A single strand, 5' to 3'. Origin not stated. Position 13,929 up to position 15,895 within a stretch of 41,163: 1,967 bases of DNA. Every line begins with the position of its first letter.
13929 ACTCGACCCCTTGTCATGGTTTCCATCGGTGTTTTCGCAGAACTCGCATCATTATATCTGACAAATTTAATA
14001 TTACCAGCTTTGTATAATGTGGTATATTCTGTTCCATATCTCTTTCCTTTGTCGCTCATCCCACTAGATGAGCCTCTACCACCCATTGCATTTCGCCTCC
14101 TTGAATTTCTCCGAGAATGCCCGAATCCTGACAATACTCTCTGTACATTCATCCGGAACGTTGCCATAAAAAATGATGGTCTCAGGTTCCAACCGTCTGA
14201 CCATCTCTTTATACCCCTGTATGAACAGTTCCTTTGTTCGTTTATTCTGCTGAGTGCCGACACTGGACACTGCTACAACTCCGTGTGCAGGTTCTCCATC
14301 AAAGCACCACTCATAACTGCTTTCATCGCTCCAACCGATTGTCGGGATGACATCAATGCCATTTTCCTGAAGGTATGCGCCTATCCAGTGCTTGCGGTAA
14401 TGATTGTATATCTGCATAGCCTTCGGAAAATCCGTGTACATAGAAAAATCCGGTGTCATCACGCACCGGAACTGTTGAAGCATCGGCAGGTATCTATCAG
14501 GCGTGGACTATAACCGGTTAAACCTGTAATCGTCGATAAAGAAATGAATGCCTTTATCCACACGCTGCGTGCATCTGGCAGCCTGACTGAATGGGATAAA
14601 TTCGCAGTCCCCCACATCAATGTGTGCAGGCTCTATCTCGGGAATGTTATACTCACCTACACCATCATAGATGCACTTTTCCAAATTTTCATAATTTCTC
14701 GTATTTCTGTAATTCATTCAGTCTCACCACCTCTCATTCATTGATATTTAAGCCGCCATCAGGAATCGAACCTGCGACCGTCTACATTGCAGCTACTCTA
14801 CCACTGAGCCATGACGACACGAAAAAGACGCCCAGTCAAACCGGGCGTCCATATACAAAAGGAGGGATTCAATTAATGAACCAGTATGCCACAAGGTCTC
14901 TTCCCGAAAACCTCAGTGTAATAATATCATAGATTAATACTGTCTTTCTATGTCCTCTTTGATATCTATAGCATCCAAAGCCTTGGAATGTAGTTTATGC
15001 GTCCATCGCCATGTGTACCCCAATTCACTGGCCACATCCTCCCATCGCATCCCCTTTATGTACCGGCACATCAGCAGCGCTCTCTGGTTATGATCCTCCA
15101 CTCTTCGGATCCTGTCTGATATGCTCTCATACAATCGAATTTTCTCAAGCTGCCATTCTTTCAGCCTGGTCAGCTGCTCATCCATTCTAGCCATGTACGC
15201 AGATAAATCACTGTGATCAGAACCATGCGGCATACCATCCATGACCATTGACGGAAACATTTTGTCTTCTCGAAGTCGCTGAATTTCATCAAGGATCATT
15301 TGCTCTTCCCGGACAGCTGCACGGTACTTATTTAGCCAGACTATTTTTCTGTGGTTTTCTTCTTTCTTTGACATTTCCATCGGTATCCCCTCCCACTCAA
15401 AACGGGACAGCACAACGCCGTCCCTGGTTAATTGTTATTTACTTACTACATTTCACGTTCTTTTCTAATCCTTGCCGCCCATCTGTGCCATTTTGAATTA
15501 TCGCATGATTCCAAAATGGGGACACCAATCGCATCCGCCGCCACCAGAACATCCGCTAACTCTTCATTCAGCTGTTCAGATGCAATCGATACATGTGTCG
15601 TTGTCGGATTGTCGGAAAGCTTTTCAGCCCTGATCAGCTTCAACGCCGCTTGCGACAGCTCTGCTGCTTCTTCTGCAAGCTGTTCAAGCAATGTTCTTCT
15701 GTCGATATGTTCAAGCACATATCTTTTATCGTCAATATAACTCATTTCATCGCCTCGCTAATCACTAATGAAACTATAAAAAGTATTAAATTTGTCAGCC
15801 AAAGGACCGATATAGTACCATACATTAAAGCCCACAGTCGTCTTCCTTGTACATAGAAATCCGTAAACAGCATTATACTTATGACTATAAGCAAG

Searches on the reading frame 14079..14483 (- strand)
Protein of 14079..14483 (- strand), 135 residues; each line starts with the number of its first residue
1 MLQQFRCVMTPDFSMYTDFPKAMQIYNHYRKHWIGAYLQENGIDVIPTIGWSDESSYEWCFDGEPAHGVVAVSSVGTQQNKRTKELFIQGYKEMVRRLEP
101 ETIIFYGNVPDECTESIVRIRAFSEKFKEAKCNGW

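Call 42: search_protein_families(library=phrogs, proteins=[window:14079-14483:-], max_evalue=0.001)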
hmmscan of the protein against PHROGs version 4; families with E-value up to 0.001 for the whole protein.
window:14079-14483:- (135 aa): 2 families
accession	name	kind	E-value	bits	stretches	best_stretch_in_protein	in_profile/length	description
phrog_8680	-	unknown function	1.6e-52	178.8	1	2-129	85-210/221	-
phrog_940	-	DNA, RNA and nucleotide metabolism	2.3e-45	156.5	1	2-123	231-354/388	nuclease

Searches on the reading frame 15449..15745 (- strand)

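Call 42: search_protein_families(library=phrogs, proteins=[window:15449-15745:-], max_evalue=0.001)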
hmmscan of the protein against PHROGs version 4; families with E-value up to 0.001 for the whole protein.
window:15449-15745:- (99 aa): 2 families
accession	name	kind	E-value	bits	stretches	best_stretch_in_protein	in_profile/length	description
phrog_4856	-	other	2.4e-08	34.9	1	17-74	88-142/195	nucleoside triphosphate pyrophosphohydrolase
phrog_2245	-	other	1e-06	29.7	1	20-69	138-176/218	nucleoside triphosphate pyrophosphohydrolase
